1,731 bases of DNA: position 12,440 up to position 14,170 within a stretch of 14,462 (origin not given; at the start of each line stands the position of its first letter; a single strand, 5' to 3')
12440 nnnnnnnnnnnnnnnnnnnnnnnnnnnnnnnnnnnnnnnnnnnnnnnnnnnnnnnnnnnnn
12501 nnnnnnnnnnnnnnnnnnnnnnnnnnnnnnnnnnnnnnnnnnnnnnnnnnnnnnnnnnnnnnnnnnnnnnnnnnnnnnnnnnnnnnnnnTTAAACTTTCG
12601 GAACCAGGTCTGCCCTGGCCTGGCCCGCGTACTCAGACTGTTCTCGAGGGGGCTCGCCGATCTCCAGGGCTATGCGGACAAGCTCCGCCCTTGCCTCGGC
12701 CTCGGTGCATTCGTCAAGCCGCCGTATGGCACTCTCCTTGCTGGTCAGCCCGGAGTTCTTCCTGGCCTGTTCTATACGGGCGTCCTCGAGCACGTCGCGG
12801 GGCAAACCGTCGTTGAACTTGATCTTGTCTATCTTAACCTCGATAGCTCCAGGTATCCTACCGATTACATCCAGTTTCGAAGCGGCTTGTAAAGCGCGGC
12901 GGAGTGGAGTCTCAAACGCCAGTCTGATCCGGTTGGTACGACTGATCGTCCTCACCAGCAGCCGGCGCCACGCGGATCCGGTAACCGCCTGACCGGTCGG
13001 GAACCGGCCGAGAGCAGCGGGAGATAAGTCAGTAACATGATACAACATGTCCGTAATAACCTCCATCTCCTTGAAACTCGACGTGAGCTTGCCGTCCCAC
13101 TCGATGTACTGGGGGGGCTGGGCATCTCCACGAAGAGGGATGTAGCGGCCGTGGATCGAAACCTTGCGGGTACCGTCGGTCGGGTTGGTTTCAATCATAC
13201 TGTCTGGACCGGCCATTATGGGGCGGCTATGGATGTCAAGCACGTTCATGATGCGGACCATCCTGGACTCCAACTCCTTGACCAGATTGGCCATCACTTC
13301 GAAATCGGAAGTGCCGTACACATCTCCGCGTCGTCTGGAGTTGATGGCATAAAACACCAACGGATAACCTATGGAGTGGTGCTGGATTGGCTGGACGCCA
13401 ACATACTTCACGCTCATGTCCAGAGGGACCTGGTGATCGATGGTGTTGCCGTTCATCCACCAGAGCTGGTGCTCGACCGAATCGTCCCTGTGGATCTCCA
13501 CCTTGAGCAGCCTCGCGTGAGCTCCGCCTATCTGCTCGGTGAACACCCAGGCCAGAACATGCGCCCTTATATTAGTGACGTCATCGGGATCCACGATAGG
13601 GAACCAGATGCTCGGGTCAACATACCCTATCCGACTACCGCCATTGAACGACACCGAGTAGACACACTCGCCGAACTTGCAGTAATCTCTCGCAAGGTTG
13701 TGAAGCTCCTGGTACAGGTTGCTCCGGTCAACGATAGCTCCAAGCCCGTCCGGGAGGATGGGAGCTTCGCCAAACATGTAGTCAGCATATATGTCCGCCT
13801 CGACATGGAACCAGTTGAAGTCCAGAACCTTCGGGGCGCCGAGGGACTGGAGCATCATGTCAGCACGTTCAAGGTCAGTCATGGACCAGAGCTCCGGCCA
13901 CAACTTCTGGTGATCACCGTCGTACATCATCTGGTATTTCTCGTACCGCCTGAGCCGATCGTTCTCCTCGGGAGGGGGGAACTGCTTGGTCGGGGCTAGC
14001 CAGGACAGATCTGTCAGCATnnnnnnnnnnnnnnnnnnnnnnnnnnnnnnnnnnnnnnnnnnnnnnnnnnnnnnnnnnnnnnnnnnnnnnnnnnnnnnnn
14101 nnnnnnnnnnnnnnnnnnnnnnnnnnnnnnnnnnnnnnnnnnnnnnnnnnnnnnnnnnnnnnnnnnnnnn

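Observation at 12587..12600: Near-consensus archaeal BRE+TATA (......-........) in front of the scaffold-capsid operon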

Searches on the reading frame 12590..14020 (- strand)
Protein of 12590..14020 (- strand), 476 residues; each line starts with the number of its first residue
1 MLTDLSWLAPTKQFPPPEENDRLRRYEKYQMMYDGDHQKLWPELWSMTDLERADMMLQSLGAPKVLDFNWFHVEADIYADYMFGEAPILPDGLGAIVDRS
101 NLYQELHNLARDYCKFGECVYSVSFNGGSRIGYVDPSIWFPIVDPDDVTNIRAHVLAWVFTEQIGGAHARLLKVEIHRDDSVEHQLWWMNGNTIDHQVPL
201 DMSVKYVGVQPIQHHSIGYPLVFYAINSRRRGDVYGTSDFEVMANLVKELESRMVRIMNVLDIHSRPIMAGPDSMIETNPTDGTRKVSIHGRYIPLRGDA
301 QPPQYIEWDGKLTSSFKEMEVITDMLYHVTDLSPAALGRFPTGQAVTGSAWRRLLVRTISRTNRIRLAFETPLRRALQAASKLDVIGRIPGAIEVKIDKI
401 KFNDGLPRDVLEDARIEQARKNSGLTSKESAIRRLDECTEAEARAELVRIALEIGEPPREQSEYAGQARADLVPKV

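Call 8: search_protein_families(library=pfam, proteins=[window:12590-14020:-], max_evalue=0.01)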
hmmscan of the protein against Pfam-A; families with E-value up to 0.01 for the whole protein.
window:12590-14020:- (476 aa): 1 family
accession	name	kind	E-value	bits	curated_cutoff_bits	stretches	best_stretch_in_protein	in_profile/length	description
PF05133.19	SPP1_portal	-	6.2e-08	32.4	25.5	1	22-452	11-408/416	Phage portal protein, SPP1 Gp6-like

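Call 10: search_dna_similar(query=window:12590-14020:-, collection=phages, mode=protein, max_evalue=0.001, max_rows=25)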
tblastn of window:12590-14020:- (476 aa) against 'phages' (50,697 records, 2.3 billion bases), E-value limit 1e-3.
Records with a match: 22; places in all: 22; records where one place covers at least 80% of the query: 20.
Best place of each record, by identity: <60% 22.
By first word of the organism name: Paenibacillus 13; Clostridium 2; Bacillus 2; Caudoviricetes 2; Terrisporobacter 1; Brevibacillus 1; Sporosarcina 1.
By host as written in the record: Paenibacillus larvae 11; Clostridium sp. 2; - 2; Paenibacillus larvae ATCC 9545 2; Terrisporobacter sp. COM 1; Bacillus australimaris strain KR4M-27 1; Bacillus sp. (in: Bacteria) 1; Methanosarcinales 1; and 1 more.
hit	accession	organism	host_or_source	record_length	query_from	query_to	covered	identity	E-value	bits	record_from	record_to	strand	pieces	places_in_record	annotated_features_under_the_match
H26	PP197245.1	Terrisporobacter phage TVCOM_ph1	Terrisporobacter sp. COM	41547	1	450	95%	26.5%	8e-44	171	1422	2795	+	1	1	portal protein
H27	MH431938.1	Paenibacillus phage C7Cdelta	Paenibacillus larvae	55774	13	443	91%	26.1%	2e-26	119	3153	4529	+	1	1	portal protein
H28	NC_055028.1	Paenibacillus phage C7Cdelta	Paenibacillus larvae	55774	13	443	91%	26.1%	2e-26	119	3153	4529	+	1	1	portal protein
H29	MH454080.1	Paenibacillus phage Ley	Paenibacillus larvae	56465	13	443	91%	26.1%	2e-26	119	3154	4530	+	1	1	portal protein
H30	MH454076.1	Paenibacillus phage Ash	Paenibacillus larvae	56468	13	443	91%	26.1%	2e-26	119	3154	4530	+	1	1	portal protein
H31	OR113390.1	Clostridium phage vB_CtyS-FA70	Clostridium sp.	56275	2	456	96%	24.4%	2e-24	113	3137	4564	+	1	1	hypothetical protein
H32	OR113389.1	Clostridium phage vB_CtyS-FA67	Clostridium sp.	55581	2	456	96%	24.4%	2e-24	113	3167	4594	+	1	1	hypothetical protein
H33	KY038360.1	Brevibacillus phage MRSA107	sputum specimen in the respiratory ...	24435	8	450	93%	24.9%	3e-23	109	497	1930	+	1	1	record has no annotation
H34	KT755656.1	Paenibacillus phage Tripp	Paenibacillus larvae ATCC 9545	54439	10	443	91%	24.8%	6e-24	111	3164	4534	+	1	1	portal protein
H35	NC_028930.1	Paenibacillus phage Tripp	Paenibacillus larvae ATCC 9545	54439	10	443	91%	24.8%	6e-24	111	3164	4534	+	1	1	portal protein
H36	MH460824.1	Paenibacillus phage Unity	Paenibacillus larvae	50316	13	443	91%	24.9%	7e-25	114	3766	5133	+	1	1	portal protein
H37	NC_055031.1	Paenibacillus phage Unity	Paenibacillus larvae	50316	13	443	91%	24.9%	7e-25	114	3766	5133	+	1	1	portal protein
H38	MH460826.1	Paenibacillus phage Heath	Paenibacillus larvae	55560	13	443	91%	24.9%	7e-25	114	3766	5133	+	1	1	portal protein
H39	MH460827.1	Paenibacillus phage Halcyone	Paenibacillus larvae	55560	13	443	91%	24.9%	7e-25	114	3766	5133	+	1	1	portal protein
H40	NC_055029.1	Paenibacillus phage Halcyone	Paenibacillus larvae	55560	13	443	91%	24.9%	7e-25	114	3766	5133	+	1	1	portal protein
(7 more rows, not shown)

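Call 11: find_encoding_contigs(protein=window:12590-14020:-, flank=10000, max_places=10)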
Protein window:12590-14020:- (476 aa): 22 contigs read that carry it; 9 places shown.
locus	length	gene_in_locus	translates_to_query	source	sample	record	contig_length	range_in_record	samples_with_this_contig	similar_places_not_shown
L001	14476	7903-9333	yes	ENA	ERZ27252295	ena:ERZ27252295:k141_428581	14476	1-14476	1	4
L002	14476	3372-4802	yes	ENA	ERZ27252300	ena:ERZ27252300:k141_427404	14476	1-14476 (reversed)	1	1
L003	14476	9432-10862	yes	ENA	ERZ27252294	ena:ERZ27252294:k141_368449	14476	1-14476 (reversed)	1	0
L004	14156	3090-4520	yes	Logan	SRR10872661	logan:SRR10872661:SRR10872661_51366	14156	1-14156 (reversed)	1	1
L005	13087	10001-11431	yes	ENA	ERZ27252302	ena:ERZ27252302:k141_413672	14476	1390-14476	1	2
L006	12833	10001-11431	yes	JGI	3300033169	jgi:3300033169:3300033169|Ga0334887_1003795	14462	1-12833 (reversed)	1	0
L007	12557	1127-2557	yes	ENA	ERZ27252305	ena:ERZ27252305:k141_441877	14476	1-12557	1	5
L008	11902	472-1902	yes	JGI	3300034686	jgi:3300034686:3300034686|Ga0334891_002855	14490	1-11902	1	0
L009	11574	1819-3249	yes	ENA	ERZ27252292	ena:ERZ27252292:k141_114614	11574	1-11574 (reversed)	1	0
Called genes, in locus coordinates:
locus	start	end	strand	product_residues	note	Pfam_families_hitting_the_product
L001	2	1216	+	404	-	?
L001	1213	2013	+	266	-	PF20557:DnaT_2 (weak)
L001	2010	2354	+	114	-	-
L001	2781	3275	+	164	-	PF01402:RHH_1 (weak)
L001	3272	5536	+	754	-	PF09250:Prim-Pol, PF08706:D5_N, PF19263:DUF5906 (faint)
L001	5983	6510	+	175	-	-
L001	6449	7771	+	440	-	PF03237:Terminase_6N, PF04466:Terminase_3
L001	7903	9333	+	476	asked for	PF05133:SPP1_portal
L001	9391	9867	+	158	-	PF14265:DUF4355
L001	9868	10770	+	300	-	PF19821:Phage_capsid_2, PF25209:Phage_capsid_4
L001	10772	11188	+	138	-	-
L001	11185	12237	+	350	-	-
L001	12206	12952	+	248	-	-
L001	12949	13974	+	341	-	PF10102:DUF2341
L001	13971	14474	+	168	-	?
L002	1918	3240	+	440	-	PF03237:Terminase_6N, PF04466:Terminase_3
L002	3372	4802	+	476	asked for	PF05133:SPP1_portal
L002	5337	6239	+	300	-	PF19821:Phage_capsid_2, PF25209:Phage_capsid_4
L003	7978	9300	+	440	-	PF03237:Terminase_6N, PF04466:Terminase_3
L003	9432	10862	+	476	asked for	PF05133:SPP1_portal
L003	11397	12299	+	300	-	PF19821:Phage_capsid_2, PF25209:Phage_capsid_4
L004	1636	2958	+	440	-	PF03237:Terminase_6N, PF04466:Terminase_3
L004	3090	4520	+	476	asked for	PF05133:SPP1_portal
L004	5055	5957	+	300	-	PF19821:Phage_capsid_2, PF25209:Phage_capsid_4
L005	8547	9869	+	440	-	PF03237:Terminase_6N, PF04466:Terminase_3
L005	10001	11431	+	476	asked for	PF05133:SPP1_portal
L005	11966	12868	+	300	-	PF19821:Phage_capsid_2, PF25209:Phage_capsid_4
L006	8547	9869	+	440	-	PF03237:Terminase_6N, PF04466:Terminase_3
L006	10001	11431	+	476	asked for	PF05133:SPP1_portal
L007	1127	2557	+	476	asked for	PF05133:SPP1_portal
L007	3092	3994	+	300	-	PF19821:Phage_capsid_2, PF25209:Phage_capsid_4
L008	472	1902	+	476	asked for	PF05133:SPP1_portal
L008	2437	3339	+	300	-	PF19821:Phage_capsid_2, PF25209:Phage_capsid_4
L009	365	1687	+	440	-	PF03237:Terminase_6N, PF04466:Terminase_3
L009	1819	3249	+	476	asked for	PF05133:SPP1_portal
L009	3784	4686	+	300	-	PF19821:Phage_capsid_2, PF25209:Phage_capsid_4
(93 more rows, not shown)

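Call 17: find_related_loci(query=window:12590-14020:-, collection=viral_contigs, flank=10000)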
Query window:12590-14020:- (476 aa) in viral_contigs; peptide patterns used: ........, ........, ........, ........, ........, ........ (x = any residue, [..] = any of these).
8 stretches matched a pattern, but none encodes a relative of the query by tblastn (E <= 1e-3).

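Call 18: find_homologous_proteins(query=window:12590-14020:-, max_evalue=0.00001)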
Query window:12590-14020:- (476 aa): 18 proteins with E <= 0.00001 among 8000 candidates.
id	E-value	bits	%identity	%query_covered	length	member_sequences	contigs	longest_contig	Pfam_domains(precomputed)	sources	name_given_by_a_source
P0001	0.0e+0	1102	100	100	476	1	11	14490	PF05133.20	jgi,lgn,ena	jgi:hypothetical protein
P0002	1.4e-150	520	50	98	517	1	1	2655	-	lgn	-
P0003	1.1e-147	511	51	100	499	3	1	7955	PF05133.20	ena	-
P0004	3.1e-142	493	49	100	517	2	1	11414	PF05133.20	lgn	-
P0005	1.2e-135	471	48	97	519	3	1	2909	PF05133.20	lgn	-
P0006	4.0e-135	469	48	100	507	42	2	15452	PF05133.20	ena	-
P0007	4.9e-135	469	47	100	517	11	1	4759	PF05133.20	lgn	-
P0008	4.8e-134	466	49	100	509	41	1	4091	PF05133.20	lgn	-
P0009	2.5e-133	463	47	99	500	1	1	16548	PF05133.20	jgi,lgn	jgi:hypothetical protein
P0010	9.3e-132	458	46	97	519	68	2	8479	PF05133.20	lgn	-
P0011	2.8e-130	453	47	96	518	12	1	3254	PF05133.20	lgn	-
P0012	9.5e-127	442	46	95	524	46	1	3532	PF05133.20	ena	-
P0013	7.6e-121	422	45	97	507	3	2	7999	PF05133.20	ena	-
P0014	1.2e-120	422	45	99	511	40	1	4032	PF05133.20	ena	-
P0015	3.2e-96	341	53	65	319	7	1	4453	PF05133.20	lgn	-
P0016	1.5e-82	296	51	61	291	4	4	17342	-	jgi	jgi:hypothetical protein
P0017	2.8e-67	246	33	91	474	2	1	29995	PF05133.20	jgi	jgi:hypothetical protein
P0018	1.1e-54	204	30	96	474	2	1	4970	PF05133.20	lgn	-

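Call 19: find_encoding_contigs(protein=P0009, flank=10000, max_places=3)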
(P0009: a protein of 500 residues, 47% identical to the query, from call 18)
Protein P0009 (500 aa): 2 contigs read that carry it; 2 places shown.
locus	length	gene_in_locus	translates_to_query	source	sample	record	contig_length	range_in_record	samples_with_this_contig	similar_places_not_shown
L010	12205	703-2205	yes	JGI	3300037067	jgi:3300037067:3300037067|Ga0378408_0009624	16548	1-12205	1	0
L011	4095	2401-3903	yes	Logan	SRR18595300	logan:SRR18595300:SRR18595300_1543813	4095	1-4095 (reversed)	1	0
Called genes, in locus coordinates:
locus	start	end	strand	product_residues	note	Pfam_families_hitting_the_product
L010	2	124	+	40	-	?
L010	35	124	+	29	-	-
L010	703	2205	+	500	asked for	PF05133:SPP1_portal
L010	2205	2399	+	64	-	-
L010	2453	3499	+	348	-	PF00535:Glycos_transf_2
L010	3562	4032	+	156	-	-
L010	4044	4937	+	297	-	PF25209:Phage_capsid_4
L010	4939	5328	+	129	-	-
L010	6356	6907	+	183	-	-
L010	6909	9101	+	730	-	-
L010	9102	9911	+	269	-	PF20557:DnaT_2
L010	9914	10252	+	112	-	-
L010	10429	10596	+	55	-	PF21983:NikA-like (weak)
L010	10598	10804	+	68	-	-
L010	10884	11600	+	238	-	PF13186:SPASM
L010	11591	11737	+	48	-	-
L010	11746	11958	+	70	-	-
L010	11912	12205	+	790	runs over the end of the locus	PF22763:NrS1-1_pol-like_HBD, PF08706:D5_N, PF19263:DUF5906 (weak)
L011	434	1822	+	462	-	PF04466:Terminase_3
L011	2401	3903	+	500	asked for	PF05133:SPP1_portal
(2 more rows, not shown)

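Call 20: find_encoding_contigs(protein=P0006, flank=10000, max_places=3)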
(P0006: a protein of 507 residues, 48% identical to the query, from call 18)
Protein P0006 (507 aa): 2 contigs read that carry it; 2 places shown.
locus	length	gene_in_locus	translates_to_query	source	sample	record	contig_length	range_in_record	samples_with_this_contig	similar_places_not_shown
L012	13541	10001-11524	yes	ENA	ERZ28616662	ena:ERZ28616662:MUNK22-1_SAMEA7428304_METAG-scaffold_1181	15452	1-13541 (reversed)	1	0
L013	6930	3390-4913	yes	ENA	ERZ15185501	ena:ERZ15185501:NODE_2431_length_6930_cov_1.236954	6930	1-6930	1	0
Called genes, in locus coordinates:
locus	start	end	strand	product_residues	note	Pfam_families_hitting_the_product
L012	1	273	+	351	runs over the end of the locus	-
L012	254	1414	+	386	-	-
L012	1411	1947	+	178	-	-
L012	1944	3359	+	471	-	PF01391:Collagen (weak)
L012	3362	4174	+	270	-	PF20557:DnaT_2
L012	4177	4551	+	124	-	-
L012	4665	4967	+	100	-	-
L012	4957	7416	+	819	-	PF22763:NrS1-1_pol-like_HBD, PF08706:D5_N, PF19263:DUF5906 (weak)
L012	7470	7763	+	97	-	-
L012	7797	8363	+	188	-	-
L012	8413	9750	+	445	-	PF04466:Terminase_3 (weak)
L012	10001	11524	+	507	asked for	PF05133:SPP1_portal (faint)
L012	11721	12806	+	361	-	PF00535:Glycos_transf_2, PF07719:TPR_2 (faint)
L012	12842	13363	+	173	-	-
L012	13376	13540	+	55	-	?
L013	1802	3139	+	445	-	PF04466:Terminase_3 (weak)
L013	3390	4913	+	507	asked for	PF05133:SPP1_portal (faint)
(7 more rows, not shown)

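Call 21: find_encoding_contigs(protein=P0016, flank=10000, max_places=4)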
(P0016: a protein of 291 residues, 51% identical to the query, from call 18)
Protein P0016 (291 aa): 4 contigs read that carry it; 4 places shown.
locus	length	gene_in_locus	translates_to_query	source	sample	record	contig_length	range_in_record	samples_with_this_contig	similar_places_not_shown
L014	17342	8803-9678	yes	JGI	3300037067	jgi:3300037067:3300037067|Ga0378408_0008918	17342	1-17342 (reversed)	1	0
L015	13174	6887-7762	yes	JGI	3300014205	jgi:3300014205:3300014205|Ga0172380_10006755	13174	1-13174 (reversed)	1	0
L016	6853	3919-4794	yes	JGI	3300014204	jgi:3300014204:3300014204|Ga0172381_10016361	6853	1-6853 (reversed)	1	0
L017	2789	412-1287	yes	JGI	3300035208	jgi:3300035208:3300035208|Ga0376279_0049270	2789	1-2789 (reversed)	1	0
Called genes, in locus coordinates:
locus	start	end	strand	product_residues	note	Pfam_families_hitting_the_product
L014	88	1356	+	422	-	PF01391:Collagen (faint)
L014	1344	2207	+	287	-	PF20557:DnaT_2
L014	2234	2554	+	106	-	-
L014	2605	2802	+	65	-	-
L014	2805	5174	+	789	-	PF22763:NrS1-1_pol-like_HBD, PF08706:D5_N, PF19263:DUF5906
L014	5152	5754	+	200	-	-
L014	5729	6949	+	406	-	PF04466:Terminase_3 (weak)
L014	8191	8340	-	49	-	-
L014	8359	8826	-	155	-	-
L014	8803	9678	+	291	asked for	-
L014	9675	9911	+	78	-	PF10960:Holin_BhlA (weak)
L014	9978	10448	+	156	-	-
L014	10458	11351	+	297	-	PF25209:Phage_capsid_4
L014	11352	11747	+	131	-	-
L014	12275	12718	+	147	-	-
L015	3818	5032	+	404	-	PF04466:Terminase_3 (weak)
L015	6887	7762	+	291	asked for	-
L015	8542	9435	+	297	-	PF25209:Phage_capsid_4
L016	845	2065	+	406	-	PF04466:Terminase_3 (weak)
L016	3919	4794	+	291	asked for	-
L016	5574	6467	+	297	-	PF25209:Phage_capsid_4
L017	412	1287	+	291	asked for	-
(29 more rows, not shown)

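Call 25: search_protein_families(library=phrogs, proteins=[window:12590-14020:-], max_evalue=0.001)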
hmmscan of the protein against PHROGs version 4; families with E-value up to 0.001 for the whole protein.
window:12590-14020:- (476 aa): 4 families
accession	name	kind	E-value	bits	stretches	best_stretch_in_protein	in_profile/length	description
phrog_533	-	head and packaging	6e-30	105.2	1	11-458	20-485/495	portal protein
phrog_64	-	head and packaging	1.3e-12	48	1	21-462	88-503/547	portal protein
phrog_332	-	connector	8.5e-06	25.4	0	229-277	269-317/560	head-tail adaptor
phrog_104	-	head and packaging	1.5e-05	24.9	1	90-380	119-399/550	portal protein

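Call 26: search_protein_families(library=phrogs, proteins=[L001:6449-7771:+], max_evalue=0.001)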
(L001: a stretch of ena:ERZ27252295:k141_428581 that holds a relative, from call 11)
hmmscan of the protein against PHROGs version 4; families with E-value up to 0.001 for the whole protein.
L001:6449-7771:+ (440 aa): 6 families
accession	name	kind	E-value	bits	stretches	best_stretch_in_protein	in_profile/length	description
phrog_2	-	head and packaging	7.4e-37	128.5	1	5-438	266-591/807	terminase large subunit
phrog_10250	-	head and packaging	2.2e-22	80.9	1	224-439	9-215/228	terminase large subunit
phrog_5653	-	head and packaging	4e-13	50.5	1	232-439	2-180/199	terminase large subunit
phrog_979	-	head and packaging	5.8e-12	46.1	1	3-155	152-310/642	terminase large subunit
phrog_6672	-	head and packaging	5.2e-08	33.6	1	348-439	35-129/145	terminase large subunit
phrog_3717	-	head and packaging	3.4e-06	27.7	0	189-279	180-270/277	terminase large subunit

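Call 34: search_protein_families(library=ncbifam, proteins=[L010:2453-3499:+], max_evalue=0.01)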
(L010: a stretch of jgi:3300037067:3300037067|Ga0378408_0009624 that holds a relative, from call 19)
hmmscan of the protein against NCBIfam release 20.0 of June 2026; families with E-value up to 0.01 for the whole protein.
L010:2453-3499:+ (348 aa): 4 families
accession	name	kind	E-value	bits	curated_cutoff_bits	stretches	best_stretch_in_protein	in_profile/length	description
TIGR04195.1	S_glycosyl_SunS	equivalog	2e-05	23.6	350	1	2-207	64-277/421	SunS family peptide S-glycosyltransferase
NF052312.1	T9SS_PorW_SprE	equivalog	0.00013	20.7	250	1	187-273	294-379/716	type IX secretion system periplasmic lipoprotein PorW/SprE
NF058614.1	PPMAGASynPpgS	equivalog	0.0012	18.4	370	1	4-92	9-95/226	polyprenyl-phospho-N-acetylgalactosaminyl synthase PpgS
TIGR02795.1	tol_pal_ybgF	equivalog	0.002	18.7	90.1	0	182-212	38-68/119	tol-pal system protein YbgF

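Call 35: find_encoding_contigs(protein=P0004, flank=10000, max_places=2)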
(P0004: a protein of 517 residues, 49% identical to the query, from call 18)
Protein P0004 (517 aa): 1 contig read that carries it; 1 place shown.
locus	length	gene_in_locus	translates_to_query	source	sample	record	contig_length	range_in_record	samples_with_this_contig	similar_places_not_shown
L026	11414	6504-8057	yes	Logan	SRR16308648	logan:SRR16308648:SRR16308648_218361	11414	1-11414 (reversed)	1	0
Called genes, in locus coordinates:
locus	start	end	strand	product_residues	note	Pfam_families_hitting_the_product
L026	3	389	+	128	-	?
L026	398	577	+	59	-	-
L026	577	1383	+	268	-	PF20557:DnaT_2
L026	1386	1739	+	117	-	-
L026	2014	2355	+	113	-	-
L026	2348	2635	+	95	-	-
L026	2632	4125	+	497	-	PF08706:D5_N, PF19263:DUF5906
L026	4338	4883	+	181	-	-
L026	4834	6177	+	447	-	PF03237:Terminase_6N, PF04466:Terminase_3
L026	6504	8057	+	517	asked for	PF05133:SPP1_portal (faint)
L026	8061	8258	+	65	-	-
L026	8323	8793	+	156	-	PF14265:DUF4355 (faint)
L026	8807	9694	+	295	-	PF25209:Phage_capsid_4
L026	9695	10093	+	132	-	-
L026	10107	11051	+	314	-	-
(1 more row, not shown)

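Call 36: find_encoding_contigs(protein=P0017, flank=10000, max_places=2)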
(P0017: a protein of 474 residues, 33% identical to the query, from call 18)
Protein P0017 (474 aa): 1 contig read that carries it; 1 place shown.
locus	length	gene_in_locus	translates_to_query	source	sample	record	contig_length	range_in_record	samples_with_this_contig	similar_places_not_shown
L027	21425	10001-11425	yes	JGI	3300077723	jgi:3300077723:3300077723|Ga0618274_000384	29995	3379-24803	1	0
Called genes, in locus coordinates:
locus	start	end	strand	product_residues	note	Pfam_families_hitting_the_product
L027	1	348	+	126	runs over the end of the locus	PF13935:Ead_Ea22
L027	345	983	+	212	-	PF04542:Sigma70_r2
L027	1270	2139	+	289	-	-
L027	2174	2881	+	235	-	PF01695:IstB_IS21, PF00308:Bac_DnaA, PF07728:AAA_5 (faint)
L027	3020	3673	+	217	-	-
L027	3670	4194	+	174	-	PF08761:dUTPase_2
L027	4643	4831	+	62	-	-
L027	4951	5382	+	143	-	PF05866:RusA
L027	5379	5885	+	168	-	PF18892:DUF5651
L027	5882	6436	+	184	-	-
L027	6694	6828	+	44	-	-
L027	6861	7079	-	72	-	-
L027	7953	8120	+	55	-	-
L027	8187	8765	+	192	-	-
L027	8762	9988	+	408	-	PF03237:Terminase_6N, PF04466:Terminase_3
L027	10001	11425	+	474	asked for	PF05133:SPP1_portal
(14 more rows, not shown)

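Call 37: find_encoding_contigs(protein=P0003, flank=10000, max_places=2)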
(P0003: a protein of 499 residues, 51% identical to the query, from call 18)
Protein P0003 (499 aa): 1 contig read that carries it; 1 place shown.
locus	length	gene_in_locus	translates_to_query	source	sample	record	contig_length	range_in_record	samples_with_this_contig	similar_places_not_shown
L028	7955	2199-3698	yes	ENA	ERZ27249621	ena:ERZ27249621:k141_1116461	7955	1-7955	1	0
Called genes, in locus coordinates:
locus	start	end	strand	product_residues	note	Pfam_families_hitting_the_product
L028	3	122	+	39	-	?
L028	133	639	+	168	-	-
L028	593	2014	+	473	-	PF03237:Terminase_6N (weak), PF04466:Terminase_3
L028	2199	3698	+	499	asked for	PF05133:SPP1_portal (weak)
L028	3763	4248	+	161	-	-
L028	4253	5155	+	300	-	PF19821:Phage_capsid_2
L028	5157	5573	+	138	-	-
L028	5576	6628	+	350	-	-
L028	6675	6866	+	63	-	-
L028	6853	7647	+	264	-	-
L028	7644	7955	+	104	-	?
